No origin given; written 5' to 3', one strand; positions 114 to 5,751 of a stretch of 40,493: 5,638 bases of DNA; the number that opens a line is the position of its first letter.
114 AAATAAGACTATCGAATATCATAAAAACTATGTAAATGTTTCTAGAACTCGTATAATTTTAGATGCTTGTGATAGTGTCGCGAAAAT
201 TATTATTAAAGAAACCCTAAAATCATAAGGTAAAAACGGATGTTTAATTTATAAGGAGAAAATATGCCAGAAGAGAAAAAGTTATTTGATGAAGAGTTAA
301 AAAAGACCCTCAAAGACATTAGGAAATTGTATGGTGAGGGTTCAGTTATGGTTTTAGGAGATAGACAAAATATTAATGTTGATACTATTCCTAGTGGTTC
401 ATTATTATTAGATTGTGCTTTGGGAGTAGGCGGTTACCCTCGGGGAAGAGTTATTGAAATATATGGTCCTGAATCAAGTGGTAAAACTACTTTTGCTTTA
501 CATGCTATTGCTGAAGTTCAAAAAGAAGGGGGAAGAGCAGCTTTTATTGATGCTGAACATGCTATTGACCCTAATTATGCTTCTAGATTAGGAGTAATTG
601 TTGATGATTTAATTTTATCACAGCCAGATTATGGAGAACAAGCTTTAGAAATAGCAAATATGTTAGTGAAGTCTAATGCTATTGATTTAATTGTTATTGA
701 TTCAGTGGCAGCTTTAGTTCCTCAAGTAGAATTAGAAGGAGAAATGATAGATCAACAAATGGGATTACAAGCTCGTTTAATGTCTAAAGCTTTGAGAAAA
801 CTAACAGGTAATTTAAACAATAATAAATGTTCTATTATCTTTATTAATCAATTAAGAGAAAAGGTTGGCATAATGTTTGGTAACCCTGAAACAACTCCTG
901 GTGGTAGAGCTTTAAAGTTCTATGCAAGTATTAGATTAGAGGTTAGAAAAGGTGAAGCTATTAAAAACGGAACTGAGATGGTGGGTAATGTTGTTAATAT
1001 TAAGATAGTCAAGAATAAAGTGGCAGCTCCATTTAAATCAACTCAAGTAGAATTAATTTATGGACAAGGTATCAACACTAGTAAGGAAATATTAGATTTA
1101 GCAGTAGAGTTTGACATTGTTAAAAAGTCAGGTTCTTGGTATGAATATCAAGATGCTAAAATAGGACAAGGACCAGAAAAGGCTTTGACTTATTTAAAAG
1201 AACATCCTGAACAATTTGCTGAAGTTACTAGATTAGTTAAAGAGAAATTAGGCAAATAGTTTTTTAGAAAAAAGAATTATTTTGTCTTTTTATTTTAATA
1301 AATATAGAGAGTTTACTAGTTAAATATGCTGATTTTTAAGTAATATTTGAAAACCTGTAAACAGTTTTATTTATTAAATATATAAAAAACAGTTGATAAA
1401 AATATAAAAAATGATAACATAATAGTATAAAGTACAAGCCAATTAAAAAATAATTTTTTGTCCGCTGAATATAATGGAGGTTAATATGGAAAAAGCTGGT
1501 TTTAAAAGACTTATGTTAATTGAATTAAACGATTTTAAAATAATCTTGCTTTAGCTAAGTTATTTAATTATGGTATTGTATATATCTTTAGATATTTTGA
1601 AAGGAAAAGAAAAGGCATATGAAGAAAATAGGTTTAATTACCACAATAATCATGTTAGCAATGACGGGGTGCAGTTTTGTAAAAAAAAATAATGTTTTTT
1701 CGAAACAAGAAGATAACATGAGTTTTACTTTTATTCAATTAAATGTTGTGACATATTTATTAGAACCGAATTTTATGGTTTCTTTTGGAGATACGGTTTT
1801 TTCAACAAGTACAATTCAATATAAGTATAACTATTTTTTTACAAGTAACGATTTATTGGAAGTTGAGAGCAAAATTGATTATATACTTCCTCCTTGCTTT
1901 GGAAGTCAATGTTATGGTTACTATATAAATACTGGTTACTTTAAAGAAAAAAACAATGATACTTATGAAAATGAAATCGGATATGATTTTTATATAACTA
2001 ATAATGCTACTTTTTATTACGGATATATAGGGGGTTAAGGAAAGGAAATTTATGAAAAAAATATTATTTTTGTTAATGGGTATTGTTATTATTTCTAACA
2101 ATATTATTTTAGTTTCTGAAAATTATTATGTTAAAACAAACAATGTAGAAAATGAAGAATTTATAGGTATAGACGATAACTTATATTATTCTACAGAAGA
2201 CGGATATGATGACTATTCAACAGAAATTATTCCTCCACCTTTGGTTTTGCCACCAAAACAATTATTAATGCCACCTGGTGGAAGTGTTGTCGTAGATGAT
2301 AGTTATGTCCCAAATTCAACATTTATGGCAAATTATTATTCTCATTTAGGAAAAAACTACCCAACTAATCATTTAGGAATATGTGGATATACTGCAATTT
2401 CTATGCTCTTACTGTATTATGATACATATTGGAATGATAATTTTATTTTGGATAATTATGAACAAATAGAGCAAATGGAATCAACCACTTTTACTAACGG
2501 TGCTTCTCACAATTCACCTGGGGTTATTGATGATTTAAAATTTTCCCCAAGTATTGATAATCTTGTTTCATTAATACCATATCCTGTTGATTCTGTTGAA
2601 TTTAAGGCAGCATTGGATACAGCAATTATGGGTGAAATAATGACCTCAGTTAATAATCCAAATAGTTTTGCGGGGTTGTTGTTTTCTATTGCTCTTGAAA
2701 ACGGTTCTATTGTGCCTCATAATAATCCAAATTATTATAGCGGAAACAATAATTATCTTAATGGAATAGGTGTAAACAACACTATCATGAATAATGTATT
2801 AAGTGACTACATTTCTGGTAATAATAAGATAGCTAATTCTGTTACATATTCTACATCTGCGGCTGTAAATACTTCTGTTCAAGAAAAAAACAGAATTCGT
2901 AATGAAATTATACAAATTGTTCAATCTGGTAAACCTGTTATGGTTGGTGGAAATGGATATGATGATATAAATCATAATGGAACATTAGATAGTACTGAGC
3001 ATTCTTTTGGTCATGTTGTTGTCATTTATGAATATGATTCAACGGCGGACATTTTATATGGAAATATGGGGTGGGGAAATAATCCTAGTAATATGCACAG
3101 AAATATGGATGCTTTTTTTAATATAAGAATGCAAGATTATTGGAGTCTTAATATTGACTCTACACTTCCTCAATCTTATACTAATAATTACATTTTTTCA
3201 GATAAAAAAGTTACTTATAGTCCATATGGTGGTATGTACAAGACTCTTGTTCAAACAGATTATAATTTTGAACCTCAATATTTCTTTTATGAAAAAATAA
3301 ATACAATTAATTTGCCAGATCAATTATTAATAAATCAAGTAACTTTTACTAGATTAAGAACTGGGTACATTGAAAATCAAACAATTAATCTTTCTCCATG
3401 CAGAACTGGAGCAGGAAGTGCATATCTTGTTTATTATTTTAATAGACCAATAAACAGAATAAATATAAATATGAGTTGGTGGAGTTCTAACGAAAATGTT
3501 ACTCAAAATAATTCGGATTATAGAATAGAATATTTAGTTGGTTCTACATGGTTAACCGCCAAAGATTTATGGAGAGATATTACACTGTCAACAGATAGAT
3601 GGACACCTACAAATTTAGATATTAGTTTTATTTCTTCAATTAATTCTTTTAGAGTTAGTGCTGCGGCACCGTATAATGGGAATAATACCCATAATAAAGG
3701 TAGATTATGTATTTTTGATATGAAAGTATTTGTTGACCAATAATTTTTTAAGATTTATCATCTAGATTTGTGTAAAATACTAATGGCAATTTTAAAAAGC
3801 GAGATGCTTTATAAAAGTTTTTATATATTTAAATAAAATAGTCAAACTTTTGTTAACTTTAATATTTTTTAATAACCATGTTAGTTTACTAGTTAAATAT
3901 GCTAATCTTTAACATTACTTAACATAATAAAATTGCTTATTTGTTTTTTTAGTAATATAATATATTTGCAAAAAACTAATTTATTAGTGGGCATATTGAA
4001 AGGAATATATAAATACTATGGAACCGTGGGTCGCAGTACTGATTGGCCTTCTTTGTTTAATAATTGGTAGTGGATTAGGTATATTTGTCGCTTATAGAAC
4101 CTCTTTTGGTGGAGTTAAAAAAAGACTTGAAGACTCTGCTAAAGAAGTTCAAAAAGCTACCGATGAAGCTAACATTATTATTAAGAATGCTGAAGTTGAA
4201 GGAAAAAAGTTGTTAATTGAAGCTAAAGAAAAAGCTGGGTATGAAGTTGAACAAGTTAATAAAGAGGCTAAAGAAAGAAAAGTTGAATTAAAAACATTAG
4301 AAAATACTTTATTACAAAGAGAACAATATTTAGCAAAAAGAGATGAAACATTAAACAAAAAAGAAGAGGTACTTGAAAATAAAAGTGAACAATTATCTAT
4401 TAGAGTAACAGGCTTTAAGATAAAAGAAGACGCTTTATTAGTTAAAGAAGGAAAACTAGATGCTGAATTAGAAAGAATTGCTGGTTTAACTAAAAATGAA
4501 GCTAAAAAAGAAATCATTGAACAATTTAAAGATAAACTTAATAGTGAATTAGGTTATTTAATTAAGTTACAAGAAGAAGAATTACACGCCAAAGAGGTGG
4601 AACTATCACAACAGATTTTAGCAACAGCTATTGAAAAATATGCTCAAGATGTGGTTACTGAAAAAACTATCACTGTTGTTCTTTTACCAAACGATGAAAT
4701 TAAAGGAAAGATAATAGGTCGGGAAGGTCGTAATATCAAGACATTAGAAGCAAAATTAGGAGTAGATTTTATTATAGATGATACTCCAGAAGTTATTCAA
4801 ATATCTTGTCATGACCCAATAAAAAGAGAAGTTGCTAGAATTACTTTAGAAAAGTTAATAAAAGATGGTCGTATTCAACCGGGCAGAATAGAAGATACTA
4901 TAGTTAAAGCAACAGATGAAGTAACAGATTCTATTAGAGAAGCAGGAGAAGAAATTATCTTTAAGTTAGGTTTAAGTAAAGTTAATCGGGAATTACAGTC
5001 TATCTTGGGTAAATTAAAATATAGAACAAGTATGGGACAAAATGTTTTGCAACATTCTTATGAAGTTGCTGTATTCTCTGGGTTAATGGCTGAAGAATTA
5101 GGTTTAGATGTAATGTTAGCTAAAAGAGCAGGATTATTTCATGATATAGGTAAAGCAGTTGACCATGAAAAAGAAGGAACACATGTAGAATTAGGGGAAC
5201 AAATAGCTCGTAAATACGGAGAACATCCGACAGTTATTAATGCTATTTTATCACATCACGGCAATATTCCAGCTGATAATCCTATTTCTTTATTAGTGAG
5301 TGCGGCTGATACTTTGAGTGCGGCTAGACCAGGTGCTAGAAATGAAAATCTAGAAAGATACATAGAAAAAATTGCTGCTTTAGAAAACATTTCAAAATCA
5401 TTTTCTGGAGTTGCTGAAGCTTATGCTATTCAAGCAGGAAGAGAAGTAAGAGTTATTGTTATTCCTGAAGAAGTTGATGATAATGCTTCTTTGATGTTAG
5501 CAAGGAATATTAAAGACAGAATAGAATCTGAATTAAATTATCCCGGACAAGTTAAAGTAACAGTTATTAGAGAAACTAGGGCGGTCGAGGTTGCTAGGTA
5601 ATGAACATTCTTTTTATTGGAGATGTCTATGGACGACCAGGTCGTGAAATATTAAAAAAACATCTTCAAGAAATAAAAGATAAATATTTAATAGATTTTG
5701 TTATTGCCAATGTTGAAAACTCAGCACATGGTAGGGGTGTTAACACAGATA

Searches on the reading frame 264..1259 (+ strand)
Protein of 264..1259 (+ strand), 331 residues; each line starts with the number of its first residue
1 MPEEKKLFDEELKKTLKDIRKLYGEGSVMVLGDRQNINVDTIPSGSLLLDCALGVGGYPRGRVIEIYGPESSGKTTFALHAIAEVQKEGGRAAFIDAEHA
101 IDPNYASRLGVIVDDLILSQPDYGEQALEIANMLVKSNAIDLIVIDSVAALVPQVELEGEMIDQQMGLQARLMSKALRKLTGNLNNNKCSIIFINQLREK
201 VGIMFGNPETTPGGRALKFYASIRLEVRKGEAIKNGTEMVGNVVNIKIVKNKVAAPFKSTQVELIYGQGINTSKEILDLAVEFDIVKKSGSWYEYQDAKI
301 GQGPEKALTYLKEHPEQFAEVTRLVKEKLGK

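Call 9: search_protein_families(library=pfam, proteins=[window:264-1259:+], max_evalue=0.001)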
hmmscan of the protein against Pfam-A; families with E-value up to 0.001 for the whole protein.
window:264-1259:+ (331 aa): 7 families
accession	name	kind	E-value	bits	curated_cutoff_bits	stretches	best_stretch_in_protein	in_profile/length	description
PF00154.27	RecA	-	5e-132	439.6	27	1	11-271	2-262/262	recA bacterial DNA recombination protein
PF21096.2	RecA_C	-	5.6e-22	78.1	27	1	275-330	2-57/57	RecA C-terminal domain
PF08423.17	Rad51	-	3e-09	37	22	1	41-232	7-214/244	Rad51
PF13479.12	AAA_24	-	2.9e-07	31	27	1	62-156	3-81/195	AAA domain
PF06745.19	ATPase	-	4.3e-07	30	26.6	1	49-199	8-166/231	KaiC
PF01637.24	ATPase_2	-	1.8e-05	25.1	33.2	1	62-149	21-79/225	ATPase domain predominantly from Archaea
PF13481.12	AAA_25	-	0.00013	22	27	0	58-148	30-152/195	AAA domain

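Call 62: find_related_loci(query=window:264-1256:+, collection=genome_contigs, flank=500)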
Query window:264-1256:+ (331 aa) in genome_contigs; peptide patterns used: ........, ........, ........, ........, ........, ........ (x = any residue, [..] = any of these).
281 stretches matched a pattern; 81 encode a relative of the query (tblastn E <= 1e-3); the best 80 are kept; 80 distinct loci.
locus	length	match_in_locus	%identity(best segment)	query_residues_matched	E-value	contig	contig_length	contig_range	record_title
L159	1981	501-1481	69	3-329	1e-157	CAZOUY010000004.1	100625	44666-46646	MAG TPA_asm: uncultured Coprobacillus sp. isolate binchicken_co370_211 genome assembly, contig: NODE_304_length_100625_c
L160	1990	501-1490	68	1-329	3e-155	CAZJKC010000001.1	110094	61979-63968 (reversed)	MAG TPA_asm: uncultured Staphylococcaceae bacterium isolate SRP225648_co1_349 genome assembly, contig: NODE_191_length_1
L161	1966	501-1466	68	8-329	1e-153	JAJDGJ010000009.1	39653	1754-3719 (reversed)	Erysipelotrichaceae bacterium OttesenSCG-928-M19 AH-928-M19_NODE_9, whole genome shotgun sequence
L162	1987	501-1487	68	1-329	9e-154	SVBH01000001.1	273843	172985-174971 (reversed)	MAG: Erysipelotrichaceae bacterium isolate SIG223 NODE_402_length_273843_cov_4.219903, whole genome shotgun sequence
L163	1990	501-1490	66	1-329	3e-150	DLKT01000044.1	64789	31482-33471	MAG TPA_asm: Bacillales bacterium UBA7581 UBA7581_contig_630, whole genome shotgun sequence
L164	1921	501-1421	71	9-315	4e-150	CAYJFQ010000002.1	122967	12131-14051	MAG TPA_asm: uncultured Erysipelotrichaceae bacterium isolate ERP123703_co1_312 genome assembly, contig: NODE_89_length_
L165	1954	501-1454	66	9-326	1e-148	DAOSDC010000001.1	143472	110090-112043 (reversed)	MAG TPA_asm: Bacilli bacterium isolate AMR_MDS_1841 NODE_88_length_143472_cov_6.217004, whole genome shotgun sequence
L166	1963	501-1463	66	9-329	4e-147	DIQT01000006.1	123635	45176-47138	MAG TPA_asm: Bacillales bacterium UBA5455 UBA5455_contig_1823, whole genome shotgun sequence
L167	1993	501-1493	63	1-331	7e-146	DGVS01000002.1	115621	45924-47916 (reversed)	MAG TPA_asm: Bacillales bacterium UBA4278 UBA4278_contig_5886, whole genome shotgun sequence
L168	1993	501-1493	63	1-331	7e-146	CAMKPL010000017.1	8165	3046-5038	MAG: uncultured Bacillales bacterium isolate SRR12081293_bin.33_metaWRAP_v1.3_MAG genome assembly, contig: ERZ12289773.1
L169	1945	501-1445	67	12-326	2e-146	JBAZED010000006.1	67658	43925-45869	MAG: Bacilli bacterium isolate SO_2017_LW3_117 NODE_827_length_67658_cov_3.577290_LW162_2017, whole genome shotgun seque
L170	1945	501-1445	67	12-326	1e-146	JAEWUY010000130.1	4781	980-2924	MAG: Bacillota bacterium isolate OH_SDB_4 k127_141237, whole genome shotgun sequence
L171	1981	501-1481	65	1-327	1e-145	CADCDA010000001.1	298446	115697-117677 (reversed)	MAG: uncultured Erysipelotrichaceae bacterium isolate RUG14536 genome assembly, contig: RUG14536_asm_1, whole genome sho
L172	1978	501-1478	65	1-326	5e-147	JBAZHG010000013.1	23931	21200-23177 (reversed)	MAG: Bacilli bacterium isolate SO_2017_LW3_65 NODE_5380_length_23931_cov_1.559948_LW162_2017, whole genome shotgun seque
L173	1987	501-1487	64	1-329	2e-145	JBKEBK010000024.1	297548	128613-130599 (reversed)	MAG: Anaerorhabdus sp. isolate VLC_074 k121_12942928, whole genome shotgun sequence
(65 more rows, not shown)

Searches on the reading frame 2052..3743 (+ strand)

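Call 9: search_protein_families(library=pfam, proteins=[window:2052-3743:+], max_evalue=0.001)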
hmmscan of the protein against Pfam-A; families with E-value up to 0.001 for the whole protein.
window:2052-3743:+ (563 aa): 1 family
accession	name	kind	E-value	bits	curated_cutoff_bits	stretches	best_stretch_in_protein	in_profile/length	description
PF13529.12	Peptidase_C39_2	-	0.0003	21.8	24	0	257-333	62-135/143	Peptidase_C39 like family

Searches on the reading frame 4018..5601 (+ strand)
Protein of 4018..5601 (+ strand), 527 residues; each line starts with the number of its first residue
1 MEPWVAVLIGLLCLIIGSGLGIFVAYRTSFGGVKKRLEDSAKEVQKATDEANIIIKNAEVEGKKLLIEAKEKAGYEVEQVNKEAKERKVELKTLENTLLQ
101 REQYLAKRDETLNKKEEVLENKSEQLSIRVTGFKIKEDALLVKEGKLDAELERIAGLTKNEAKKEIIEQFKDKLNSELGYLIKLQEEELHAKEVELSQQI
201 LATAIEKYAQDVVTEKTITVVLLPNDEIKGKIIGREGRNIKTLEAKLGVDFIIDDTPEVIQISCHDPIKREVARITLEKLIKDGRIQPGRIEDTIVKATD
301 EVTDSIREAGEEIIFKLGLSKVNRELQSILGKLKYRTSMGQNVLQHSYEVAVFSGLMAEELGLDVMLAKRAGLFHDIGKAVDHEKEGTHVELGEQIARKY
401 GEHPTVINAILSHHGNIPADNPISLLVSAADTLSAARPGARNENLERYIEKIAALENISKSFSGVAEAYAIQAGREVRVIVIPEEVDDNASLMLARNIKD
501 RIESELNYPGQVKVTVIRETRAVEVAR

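Call 9: search_protein_families(library=pfam, proteins=[window:4018-5601:+], max_evalue=0.001)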
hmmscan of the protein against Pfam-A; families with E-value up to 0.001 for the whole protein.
window:4018-5601:+ (527 aa): 4 families
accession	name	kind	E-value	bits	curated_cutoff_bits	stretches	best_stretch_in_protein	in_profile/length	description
PF12072.13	RNase_Y_N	-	2.4e-30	105.9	32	1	8-211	4-200/201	RNase Y N-terminal region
PF01966.28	HD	-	2.8e-19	69.9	22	1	343-435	1-115/116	HD domain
PF00013.35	KH_1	-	1.8e-06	28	21.5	1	220-276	3-63/66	KH domain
PF08668.18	HDOD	-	0.00031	20.7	22.9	1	341-399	93-152/196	HDOD domain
